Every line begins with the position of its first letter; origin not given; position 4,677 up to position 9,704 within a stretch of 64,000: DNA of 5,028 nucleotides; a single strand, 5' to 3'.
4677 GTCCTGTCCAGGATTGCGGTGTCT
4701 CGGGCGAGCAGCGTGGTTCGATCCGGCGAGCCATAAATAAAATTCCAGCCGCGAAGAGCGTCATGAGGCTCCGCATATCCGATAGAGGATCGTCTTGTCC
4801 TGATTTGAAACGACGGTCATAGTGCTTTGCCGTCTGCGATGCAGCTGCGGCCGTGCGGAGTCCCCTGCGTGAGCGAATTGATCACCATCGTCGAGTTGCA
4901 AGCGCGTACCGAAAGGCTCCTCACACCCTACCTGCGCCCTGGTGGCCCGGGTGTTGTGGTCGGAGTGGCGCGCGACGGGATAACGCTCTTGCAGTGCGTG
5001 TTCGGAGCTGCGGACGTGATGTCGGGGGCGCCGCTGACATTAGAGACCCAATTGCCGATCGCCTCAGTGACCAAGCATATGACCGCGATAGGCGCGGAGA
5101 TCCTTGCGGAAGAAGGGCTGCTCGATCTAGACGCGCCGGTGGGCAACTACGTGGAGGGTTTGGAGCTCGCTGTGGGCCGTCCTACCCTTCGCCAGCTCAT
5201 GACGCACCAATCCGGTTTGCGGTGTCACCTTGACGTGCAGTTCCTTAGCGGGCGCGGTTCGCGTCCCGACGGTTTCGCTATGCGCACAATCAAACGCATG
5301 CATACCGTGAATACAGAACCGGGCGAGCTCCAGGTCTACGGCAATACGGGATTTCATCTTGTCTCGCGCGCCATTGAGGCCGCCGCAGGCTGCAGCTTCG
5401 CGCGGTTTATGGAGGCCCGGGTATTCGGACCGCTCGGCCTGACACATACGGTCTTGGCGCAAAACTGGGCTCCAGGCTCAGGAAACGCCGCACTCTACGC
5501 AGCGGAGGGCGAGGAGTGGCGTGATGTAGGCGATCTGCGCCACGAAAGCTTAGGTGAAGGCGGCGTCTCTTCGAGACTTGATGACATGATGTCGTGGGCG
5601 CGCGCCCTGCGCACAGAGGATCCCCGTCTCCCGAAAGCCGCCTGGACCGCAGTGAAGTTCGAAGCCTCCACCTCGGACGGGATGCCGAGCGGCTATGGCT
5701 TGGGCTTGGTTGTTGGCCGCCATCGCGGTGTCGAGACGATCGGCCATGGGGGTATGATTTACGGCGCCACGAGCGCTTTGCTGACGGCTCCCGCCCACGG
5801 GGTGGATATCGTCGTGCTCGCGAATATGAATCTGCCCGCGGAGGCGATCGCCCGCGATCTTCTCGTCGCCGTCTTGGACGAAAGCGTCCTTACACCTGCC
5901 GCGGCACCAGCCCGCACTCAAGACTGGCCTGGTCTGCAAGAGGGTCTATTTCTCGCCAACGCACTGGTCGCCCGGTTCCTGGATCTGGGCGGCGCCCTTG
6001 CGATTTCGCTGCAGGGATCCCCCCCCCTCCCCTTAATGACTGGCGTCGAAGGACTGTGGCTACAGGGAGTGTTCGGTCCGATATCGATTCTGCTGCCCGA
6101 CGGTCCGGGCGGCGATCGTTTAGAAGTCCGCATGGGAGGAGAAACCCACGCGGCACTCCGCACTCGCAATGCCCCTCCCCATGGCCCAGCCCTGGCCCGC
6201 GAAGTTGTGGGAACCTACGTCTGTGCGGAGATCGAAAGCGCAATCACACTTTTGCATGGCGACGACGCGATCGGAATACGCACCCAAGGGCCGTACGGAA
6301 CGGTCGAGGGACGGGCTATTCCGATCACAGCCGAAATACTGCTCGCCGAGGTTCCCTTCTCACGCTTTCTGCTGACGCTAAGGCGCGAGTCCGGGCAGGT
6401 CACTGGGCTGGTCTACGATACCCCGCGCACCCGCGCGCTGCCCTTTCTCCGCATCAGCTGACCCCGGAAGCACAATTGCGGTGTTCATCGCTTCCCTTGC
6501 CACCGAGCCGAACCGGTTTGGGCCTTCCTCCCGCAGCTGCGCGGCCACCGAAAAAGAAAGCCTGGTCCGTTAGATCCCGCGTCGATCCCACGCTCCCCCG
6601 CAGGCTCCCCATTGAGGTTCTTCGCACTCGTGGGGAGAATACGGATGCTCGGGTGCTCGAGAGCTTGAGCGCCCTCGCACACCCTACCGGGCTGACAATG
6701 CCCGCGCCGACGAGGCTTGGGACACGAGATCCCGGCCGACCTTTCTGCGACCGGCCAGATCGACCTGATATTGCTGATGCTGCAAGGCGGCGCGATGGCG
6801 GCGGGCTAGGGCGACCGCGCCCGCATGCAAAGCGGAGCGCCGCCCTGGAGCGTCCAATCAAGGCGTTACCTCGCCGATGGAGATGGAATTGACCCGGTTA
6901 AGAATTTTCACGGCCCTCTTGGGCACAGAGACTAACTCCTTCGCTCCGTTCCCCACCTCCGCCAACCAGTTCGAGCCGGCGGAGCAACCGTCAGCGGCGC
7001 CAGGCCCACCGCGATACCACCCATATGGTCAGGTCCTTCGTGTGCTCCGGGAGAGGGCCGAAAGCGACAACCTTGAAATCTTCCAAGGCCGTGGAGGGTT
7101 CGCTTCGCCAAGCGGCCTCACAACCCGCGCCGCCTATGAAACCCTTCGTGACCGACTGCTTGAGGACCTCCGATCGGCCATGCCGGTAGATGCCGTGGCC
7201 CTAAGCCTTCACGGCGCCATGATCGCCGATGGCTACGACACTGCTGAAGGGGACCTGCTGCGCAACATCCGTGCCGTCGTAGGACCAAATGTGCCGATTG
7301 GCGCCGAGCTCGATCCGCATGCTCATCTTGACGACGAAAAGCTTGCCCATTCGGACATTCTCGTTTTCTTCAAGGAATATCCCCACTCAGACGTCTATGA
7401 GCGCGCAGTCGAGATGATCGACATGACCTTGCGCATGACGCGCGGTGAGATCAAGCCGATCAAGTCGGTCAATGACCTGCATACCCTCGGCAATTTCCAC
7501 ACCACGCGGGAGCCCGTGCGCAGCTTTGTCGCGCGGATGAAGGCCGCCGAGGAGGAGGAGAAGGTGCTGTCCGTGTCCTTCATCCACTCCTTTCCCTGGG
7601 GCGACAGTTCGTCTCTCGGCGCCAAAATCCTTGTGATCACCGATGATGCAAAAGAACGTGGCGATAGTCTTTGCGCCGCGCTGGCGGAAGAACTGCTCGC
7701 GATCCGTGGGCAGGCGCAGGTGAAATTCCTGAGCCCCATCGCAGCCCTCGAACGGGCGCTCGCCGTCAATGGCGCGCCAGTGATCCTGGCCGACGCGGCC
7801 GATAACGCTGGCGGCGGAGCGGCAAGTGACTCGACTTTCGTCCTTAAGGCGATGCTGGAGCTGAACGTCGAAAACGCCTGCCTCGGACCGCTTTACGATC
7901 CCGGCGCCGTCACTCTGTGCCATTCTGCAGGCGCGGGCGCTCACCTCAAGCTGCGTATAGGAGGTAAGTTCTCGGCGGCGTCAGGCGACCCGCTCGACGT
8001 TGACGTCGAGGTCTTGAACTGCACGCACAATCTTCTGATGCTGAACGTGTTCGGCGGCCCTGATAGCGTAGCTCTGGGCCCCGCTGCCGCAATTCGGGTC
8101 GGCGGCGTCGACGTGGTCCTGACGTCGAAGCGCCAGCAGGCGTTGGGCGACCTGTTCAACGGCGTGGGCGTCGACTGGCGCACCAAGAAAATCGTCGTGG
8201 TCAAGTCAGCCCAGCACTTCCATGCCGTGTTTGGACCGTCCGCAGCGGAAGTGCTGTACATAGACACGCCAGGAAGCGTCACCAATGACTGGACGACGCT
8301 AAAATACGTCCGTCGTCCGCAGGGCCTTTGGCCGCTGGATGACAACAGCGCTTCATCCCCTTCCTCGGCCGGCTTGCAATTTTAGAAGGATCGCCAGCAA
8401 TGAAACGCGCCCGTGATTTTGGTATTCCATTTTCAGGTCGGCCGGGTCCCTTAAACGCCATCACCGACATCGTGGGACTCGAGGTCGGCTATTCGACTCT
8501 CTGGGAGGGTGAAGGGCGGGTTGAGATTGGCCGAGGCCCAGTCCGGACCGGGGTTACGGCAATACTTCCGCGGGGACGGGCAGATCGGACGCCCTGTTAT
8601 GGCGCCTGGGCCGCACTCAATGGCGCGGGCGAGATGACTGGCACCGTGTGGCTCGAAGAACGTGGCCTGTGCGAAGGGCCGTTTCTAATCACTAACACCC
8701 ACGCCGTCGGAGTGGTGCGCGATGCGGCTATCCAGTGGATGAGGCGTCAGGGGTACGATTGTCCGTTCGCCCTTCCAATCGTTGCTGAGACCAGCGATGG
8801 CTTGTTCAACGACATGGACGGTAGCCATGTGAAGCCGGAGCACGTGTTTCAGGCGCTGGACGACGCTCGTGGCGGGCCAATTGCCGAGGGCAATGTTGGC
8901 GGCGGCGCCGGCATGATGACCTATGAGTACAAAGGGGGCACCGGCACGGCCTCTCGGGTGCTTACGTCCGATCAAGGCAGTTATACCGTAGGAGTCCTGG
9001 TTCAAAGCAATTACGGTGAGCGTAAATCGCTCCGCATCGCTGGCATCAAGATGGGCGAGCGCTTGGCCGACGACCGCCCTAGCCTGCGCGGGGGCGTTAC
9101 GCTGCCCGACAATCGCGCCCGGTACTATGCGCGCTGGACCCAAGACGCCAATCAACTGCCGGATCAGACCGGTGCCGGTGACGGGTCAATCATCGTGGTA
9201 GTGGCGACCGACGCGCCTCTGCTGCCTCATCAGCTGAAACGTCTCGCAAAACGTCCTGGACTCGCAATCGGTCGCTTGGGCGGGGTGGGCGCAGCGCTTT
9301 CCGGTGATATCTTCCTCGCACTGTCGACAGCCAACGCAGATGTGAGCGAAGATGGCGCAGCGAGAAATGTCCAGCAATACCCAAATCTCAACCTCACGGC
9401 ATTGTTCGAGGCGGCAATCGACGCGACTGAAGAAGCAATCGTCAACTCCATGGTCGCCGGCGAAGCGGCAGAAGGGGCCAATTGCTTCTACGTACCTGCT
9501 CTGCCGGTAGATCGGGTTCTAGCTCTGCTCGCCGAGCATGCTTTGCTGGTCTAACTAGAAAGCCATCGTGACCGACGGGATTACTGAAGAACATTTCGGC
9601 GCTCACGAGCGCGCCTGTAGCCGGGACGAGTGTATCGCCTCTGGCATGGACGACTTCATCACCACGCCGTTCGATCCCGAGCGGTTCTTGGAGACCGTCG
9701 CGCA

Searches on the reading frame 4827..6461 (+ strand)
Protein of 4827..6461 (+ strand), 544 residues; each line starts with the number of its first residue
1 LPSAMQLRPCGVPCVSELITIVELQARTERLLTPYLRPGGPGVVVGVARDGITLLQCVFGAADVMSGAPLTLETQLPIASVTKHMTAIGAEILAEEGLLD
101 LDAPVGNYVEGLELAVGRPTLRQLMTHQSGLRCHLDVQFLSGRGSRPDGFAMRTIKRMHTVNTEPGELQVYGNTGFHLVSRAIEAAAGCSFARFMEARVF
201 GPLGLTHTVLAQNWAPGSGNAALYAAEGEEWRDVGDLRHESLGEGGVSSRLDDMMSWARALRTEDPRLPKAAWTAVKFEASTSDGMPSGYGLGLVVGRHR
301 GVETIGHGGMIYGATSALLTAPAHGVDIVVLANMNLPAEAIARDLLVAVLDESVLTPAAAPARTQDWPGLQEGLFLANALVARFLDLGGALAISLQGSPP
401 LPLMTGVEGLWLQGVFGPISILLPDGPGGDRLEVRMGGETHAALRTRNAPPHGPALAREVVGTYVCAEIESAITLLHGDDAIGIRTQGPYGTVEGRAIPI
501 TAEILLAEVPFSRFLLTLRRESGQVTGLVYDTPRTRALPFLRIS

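Call 45: search_protein_families(library=pfam, proteins=[window:4827-6461:+], max_evalue=0.0001)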
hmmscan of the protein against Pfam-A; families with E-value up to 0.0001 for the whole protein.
window:4827-6461:+ (544 aa): 1 family
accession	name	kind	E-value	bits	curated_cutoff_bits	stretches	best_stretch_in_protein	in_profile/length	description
PF00144.29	Beta-lactamase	-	2e-53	182.1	27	1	37-347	10-324/329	Beta-lactamase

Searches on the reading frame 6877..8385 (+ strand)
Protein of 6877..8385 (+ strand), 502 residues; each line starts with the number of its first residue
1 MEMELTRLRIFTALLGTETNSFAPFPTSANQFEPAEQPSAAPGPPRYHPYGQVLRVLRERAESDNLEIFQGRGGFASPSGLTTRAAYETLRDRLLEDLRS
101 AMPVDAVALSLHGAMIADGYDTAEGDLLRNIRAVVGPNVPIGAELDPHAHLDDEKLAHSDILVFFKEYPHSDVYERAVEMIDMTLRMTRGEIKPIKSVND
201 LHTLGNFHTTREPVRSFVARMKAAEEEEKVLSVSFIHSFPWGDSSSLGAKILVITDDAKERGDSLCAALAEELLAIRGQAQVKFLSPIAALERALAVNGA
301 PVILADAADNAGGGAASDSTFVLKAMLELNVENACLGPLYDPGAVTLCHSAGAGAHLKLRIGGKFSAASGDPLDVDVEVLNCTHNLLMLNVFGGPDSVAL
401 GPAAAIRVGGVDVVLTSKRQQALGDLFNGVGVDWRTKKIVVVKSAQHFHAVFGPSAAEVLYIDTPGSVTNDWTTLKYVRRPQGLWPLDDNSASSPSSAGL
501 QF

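Call 45: search_protein_families(library=pfam, proteins=[window:6877-8385:+], max_evalue=0.0001)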
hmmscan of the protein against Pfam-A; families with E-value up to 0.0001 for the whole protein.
window:6877-8385:+ (502 aa): 2 families
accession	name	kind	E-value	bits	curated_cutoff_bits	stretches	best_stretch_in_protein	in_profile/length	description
PF07364.17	DUF1485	-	1.9e-75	254.3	22.8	1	9-294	1-289/290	Metallopeptidase family M81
PF07171.17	MlrC_C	-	1.5e-48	165.8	27.2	1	304-479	1-178/178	MlrC C-terminus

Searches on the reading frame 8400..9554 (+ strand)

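Call 45: search_protein_families(library=pfam, proteins=[window:8400-9554:+], max_evalue=0.0001)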
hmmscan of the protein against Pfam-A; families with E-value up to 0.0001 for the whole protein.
window:8400-9554:+ (384 aa): 1 family
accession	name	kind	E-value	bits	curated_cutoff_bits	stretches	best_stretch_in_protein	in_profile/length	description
PF03576.19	Peptidase_S58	-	4.7e-105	351.9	23.9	1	19-360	1-302/307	Peptidase family S58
